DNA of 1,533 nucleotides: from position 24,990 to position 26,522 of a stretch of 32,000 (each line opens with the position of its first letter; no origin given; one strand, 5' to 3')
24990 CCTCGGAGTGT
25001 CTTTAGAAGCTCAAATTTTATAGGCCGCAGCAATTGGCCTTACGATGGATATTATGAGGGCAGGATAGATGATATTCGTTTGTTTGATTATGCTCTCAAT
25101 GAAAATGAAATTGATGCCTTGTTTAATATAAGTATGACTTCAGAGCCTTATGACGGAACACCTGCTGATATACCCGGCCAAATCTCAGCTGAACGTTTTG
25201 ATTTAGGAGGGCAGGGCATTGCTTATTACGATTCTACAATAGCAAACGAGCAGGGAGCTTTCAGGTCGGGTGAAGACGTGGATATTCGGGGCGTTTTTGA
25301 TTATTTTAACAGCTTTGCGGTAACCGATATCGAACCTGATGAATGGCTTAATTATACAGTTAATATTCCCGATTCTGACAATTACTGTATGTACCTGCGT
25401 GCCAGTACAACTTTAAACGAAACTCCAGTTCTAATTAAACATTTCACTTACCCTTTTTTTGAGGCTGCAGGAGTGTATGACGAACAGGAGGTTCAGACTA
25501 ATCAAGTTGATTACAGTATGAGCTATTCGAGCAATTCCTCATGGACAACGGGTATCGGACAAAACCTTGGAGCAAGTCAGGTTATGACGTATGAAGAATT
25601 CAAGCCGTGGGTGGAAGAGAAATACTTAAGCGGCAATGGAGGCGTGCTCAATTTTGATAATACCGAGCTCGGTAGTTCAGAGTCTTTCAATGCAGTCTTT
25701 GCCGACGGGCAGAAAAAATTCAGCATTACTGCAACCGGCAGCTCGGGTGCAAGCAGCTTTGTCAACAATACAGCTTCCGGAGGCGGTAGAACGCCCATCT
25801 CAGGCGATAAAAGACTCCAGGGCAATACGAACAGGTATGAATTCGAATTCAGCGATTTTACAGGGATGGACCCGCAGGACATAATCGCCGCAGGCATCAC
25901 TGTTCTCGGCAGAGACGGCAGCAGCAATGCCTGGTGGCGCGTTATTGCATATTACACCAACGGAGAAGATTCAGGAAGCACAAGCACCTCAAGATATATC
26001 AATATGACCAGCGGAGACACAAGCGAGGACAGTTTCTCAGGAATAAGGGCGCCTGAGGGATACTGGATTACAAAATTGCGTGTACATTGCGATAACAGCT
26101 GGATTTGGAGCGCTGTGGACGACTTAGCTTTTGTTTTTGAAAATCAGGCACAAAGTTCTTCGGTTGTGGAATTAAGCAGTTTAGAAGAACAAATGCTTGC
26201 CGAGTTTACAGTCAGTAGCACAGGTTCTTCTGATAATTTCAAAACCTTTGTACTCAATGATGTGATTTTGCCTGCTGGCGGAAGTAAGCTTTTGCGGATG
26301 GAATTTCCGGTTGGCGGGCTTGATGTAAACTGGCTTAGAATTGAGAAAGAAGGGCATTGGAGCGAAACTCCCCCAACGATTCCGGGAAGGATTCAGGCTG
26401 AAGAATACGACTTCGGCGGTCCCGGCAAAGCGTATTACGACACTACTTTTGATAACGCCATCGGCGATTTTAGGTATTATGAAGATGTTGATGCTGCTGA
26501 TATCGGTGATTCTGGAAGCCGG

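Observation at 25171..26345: The module is inserted inside a CBM6 domain (split CBM6, nested-domain architecture)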

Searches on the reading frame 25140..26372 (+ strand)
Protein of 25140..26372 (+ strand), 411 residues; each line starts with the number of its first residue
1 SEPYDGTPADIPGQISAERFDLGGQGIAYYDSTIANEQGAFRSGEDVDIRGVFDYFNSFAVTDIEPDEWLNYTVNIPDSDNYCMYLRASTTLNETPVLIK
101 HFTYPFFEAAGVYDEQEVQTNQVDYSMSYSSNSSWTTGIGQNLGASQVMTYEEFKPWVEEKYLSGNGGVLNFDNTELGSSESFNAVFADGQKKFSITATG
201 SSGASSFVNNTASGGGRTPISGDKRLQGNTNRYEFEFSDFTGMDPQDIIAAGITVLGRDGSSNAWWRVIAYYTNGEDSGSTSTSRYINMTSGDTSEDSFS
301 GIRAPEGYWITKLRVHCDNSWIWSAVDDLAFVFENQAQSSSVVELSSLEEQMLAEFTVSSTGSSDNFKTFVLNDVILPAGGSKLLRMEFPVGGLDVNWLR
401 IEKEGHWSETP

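Call 12: find_homologous_proteins(query=window:25140-26369:+, max_evalue=0.001)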
Query window:25140-26369:+ (410 aa): 16 proteins with E <= 0.001 among 6046 candidates.
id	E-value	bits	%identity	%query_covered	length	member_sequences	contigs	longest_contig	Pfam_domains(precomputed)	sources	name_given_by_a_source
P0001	1.2e-71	260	57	54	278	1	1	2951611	-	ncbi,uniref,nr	ncbi:hypothetical protein L21SP3_00157 [Sedimentisphaera cyanobacteriorum]|uniref:Ice-binding protei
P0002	1.2e-71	260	56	55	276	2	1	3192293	-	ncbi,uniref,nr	ncbi:PEP-CTERM sorting domain-containing protein [Sedimentisphaera salicampi]|uniref:Ice-binding pro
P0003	3.9e-62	229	51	54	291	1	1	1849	-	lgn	-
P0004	1.1e-60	224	48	60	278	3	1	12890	-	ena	-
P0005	1.5e-57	214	46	57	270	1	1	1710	-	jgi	jgi:hypothetical protein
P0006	1.7e-54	204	48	54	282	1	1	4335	-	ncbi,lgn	-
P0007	2.7e-54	203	46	54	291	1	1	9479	-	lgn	-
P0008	3.0e-52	196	47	54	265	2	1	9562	-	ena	-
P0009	3.5e-47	180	41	22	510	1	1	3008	PF18099.8,PF16990.12,PF17829.8,PF03422.22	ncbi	-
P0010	4.2e-41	159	43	54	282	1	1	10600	-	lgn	-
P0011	7.5e-41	159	41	21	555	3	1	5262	PF18099.8,PF16990.12,PF01833.31,PF21595.4,PF03422.22,PF24108.2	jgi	jgi:hypothetical protein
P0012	7.7e-25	106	33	62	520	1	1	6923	-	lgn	-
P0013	1.4e-11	62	45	22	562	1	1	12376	PF18099.8,PF01833.31,PF03422.22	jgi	jgi:hypothetical protein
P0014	4.8e-9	54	31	56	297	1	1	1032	-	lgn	-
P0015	3.5e-6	44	28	61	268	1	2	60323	PF07589.17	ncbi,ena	-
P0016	9.6e-5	40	36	20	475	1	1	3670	PF00801.27,PF03422.22,PF18911.7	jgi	jgi:hypothetical protein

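Call 31: search_protein_families(library=ncbifam, proteins=[P0001], max_evalue=0.01)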
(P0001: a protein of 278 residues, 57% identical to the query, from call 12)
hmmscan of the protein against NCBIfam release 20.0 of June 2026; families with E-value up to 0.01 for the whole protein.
P0001 (278 aa): 4 families
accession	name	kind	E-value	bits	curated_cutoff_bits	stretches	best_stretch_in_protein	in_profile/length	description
TIGR02595.1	PEP_CTERM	domain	2.9e-05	24.6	16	1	251-275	1-24/24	PEP-CTERM sorting domain-containing protein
NF038120.1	PEP_CTERM_QFxxD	subfamily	0.00013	21.9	80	1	234-275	177-215/215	NF038120 family PEP-CTERM protein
NF038118.1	PEP_CTERM_CCXG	equivalog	0.0015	18.3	90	1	232-274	155-199/199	CCXG family PEP-CTERM protein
NF038124.1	PEP_CTERM_TLD_A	exception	0.0029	17.2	100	1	195-275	159-235/235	PEP_CTERM-anchored TLD domain-containing protein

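Call 34: predict_structure(alignment_id=A3)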
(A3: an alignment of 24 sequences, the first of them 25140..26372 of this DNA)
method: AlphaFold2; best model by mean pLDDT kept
length: 411 residues; sequences in the alignment: 24
mean_pLDDT: 76.2   pTM: 0.65
mean pLDDT of the five models: 76.2, 72.0, 71.4, 63.1, 55.4
residues with pLDDT >= 90: 92; 70-90: 205; 50-70: 64; < 50: 50
segments of 3 or more residues with pLDDT < 50: 23-49, 117-119, 337-348, 406-411
pLDDT, mean of each block of 10 residues (from residue 1): 62 81 41 45 44 66 78 76 91 91 75 60 83 72 79 92 90 77 81 82 81 68 80 86 77 83 87 85 82 72 91 90 86 65 41 90 89 79 78 89 62 40
secondary structure, 60 per line:
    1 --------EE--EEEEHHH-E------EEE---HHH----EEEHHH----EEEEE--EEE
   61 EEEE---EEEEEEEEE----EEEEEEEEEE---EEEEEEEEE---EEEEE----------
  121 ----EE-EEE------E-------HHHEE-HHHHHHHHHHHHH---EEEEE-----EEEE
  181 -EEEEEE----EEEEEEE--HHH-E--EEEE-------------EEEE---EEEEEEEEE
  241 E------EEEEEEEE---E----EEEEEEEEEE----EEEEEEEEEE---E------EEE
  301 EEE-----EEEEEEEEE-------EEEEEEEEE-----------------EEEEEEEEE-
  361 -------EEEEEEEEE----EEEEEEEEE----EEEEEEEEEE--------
elements in order: E13-16 E28-30 E41-43 E51-55 E58-64 E68-76 E81-90 E94-102 E106-110 E128-130 H151-163 E167-171 E177-180 E182-187 E192-198 E208-211 E225-228 E232-241 E248-255 E264-273 E278-287 E298-303 E309-317 E325-333 E351-359 E368-376 E381-389 E394-403
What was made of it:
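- On CBM6 (PF03422): In the AF2 nested model (pLDDT 76, pTM 0.65) the C-half strands are at pLDDT about 78-91 (call 34).
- The strands just before and after the insert, and the other three C-half strands, are at pLDDT about 78-91 (call 34). A 27-residue loop region of the N-half is modelled at pLDDT below 50 (call 34). The C-half strands are modelled at pLDDT about 80-90 (call 34).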

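Call 37: fold_search(model_id=the predicted structure, library=pdb)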
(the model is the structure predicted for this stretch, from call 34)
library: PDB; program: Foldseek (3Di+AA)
matches with E <= 10: 1539; with E <= 0.001: 10
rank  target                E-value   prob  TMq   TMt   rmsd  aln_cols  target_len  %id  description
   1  5x7o_A                2.0e-05  0.57  0.14  0.05  22.6       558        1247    8  Crystal structure of Paenibacillus sp. 598K alpha-1,6-glucosyltransferase (released 2017-07-26)
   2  2e26_A                8.9e-05  0.85  0.21  0.14  27.8       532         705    7  Crystal structure of two repeat fragment of reelin (released 2007-05-22)
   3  5b4x_C                1.5e-04  0.72  0.21  0.14  28.4       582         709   10  Crystal structure of the ApoER2 ectodomain in complex with the Reelin R56 fragment (released 2017-04-26)
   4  6w98_A                2.0e-04  0.69  0.15  0.06  19.6       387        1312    9  Single-Particle Cryo-EM Structure of Arabinofuranosyltransferase AftD from Mycobacteria (released 2020-05-13)
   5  7vrn_L                4.3e-04  0.38  0.18  0.17  22.9       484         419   11  Structure of infectious bursal disease virus Gt strain (released 2022-03-30)
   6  5la2_A                7.9e-04  1.00  0.28  0.25  13.4       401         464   11  The mechanism by which arabinoxylanases can recognise highly decorated xylans (released 2016-08-31)
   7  3fbm                  8.8e-04  0.23  0.15  0.15  21.6       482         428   10  D431N Mutant VP2 Protein of Infectious Bursal Disease Virus; Derived T=1 Particles (released 2009-01-13)
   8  5la0                  9.3e-04  1.00  0.28  0.24  12.5       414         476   11  The mechanism by which arabinoxylanases can recognise highly decorated xylans (released 2016-08-31)
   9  5la2_B                9.8e-04  1.00  0.28  0.25  12.9       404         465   11  The mechanism by which arabinoxylanases can recognise highly decorated xylans (released 2016-08-31)
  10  2gsy_P                9.8e-04  0.15  0.14  0.13  22.4       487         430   10  The 2.6A structure of Infectious Bursal Virus Derived T=1 Particles (released 2006-07-18)
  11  1uy1                  1.0e-03  0.95  0.13  0.37  21.1       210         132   11  Binding sub-site dissection of a family 6 carbohydrate-binding module by X-ray crystallography and isothermal titration  (released 2004-06-18)
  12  5fui                  1.0e-03  0.72  0.10  0.32  23.1       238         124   11  Crystal structure of the C-terminal CBM6 of LamC a marine laminarianse from Zobellia galactanivorans (released 2016-03-02)
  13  7lyu_B                1.1e-03  0.54  0.19  0.20  21.4       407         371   10  Reelin repeat 8 (released 2022-06-15)
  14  1uxz_A                1.5e-03  0.89  0.12  0.37  22.6       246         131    8  Carbohydrate binding module (CBM6cm-2) from Cellvibrio mixtus lichenase 5A (released 2004-03-11)
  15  3a7q_A                1.5e-03  0.51  0.22  0.14  28.3       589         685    8  Structural basis for specific recognition of reelin by its receptors (released 2010-03-23)
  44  2y8k                  5.4e-03  1.00  0.25  0.22  16.5       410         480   12  Structure of CtGH5-CBM6, an arabinoxylan-specific xylanase. (released 2011-02-16)
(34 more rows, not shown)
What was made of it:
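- On CBM6 (PF03422): Foldseek TMq of 0.28 to GH5-CBM6 chains exceeds what the N-half alone could give (call 37).
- That is about 115 residue-equivalents, more than the 91-residue N-half alone could give (call 37).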

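Call 87: search_solved_structures(query=window:25140-26372:+, max_evalue=1, show_alignments=1)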
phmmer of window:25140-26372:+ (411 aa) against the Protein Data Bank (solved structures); distinct sequences matched with E-value up to 1: 3.
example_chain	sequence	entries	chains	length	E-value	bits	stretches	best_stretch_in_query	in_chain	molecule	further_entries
5la2_A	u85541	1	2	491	2.4e-09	40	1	14-89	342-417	Carbohydrate binding family 6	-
2y8k_A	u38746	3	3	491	2.4e-09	40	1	14-89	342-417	CARBOHYDRATE BINDING FAMILY 6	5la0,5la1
5g56_A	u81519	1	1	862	5.4e-09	38.8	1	14-89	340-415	CARBOHYDRATE BINDING FAMILY 6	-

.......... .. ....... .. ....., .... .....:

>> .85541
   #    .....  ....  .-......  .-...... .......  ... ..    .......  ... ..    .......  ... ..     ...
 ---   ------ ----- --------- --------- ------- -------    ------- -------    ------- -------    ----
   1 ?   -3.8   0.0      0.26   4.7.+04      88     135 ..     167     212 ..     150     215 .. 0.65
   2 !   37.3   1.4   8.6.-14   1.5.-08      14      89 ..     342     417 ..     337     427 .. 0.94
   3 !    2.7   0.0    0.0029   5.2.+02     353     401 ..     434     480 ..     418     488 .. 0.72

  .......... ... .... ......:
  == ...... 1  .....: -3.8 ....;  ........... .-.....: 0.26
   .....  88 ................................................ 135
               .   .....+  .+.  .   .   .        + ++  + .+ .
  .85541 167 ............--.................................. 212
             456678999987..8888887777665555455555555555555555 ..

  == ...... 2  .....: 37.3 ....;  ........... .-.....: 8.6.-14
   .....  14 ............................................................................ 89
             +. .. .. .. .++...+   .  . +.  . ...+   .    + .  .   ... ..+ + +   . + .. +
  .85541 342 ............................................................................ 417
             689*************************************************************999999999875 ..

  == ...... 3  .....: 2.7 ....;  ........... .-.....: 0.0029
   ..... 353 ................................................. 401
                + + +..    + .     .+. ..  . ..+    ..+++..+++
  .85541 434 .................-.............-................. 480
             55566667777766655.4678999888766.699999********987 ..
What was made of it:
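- Checked: The native, unspliced stretch hits the CBM6 of 2y8k/5la2 in two collinear, complementary pieces: query 14-89 to residues 342-417, and query 353-401 to residues 434-480 (call 87).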

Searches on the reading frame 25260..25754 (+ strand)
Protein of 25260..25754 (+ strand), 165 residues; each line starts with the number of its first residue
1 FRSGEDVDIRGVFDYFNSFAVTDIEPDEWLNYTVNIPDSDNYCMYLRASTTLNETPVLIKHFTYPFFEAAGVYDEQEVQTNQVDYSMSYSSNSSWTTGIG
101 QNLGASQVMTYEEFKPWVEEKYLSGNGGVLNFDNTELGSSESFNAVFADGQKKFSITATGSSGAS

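Call 71: find_related_loci(query=A7, collection=genome_contigs, flank=6000)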
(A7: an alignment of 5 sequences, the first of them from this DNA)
Query A7 (165 aa) in genome_contigs; peptide patterns used: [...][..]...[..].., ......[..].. (x = any residue, [..] = any of these).
110 stretches matched a pattern; 1 encode a relative of the query (tblastn E <= 1e-3); 1 distinct loci.
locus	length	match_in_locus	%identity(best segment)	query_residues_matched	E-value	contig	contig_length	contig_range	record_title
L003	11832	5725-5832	53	7-42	5e-9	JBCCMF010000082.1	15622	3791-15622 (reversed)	MAG: Bacteroidota bacterium isolate P01_C01_bin.45 k141_594949_length_15622_cov_21.0000, whole genome shotgun sequence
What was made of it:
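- Tried and rejected: The junction alignment scanned against genome_contigs returned one irrelevant CBM6 piece (call 71).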

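Call 72: find_related_loci(query=A7, collection=metagenome_contigs, flank=5000)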
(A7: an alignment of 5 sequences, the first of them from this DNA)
Query A7 (165 aa) in metagenome_contigs; peptide patterns used: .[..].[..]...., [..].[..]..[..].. (x = any residue, [..] = any of these).
406 stretches matched a pattern; 3 encode a relative of the query (tblastn E <= 1e-3); 3 distinct loci.
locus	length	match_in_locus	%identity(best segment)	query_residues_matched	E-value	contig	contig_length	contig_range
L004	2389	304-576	44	67-157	1e-15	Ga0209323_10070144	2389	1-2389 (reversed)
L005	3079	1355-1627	44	67-157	1e-15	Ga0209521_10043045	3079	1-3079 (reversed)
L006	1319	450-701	32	67-159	4e-8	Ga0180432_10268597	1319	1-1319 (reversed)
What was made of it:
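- Tried and rejected: Scanned against metagenome_contigs, it returned only module-only matches (call 72).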
